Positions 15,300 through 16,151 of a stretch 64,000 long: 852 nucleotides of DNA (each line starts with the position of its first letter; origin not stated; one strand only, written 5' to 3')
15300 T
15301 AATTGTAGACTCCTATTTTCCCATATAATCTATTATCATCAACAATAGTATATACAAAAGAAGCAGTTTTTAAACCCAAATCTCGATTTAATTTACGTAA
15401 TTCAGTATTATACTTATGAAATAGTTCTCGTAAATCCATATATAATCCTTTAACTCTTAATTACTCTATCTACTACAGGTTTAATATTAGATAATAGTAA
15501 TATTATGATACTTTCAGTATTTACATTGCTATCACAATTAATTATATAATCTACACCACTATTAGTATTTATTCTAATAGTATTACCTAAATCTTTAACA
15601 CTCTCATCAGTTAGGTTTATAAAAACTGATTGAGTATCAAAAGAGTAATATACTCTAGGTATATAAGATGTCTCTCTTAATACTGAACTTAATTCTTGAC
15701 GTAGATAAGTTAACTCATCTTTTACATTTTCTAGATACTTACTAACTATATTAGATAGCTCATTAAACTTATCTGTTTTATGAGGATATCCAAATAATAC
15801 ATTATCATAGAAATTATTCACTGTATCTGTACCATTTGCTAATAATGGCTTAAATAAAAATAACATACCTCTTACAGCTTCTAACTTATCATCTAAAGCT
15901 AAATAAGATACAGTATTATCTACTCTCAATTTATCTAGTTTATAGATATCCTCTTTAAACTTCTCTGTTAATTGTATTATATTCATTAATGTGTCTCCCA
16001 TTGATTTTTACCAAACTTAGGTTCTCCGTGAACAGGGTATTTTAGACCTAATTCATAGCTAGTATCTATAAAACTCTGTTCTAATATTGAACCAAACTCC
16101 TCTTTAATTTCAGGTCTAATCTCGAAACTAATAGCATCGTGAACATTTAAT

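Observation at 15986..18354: Family-A DNA polymerase split into two ORFs by a 254-bp insert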

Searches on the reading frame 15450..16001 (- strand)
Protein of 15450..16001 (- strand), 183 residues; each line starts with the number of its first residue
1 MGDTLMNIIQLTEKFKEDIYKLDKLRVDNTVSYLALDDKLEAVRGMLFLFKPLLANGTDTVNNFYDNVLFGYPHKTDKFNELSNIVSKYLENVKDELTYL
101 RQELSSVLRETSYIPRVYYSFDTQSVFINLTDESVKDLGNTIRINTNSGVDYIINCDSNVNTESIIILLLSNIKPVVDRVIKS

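Call 74: search_protein_families(library=pfam, proteins=[window:15450-16001:-], max_evalue=0.01)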
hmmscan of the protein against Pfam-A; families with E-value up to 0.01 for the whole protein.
window:15450-16001:- (183 aa): 0 families
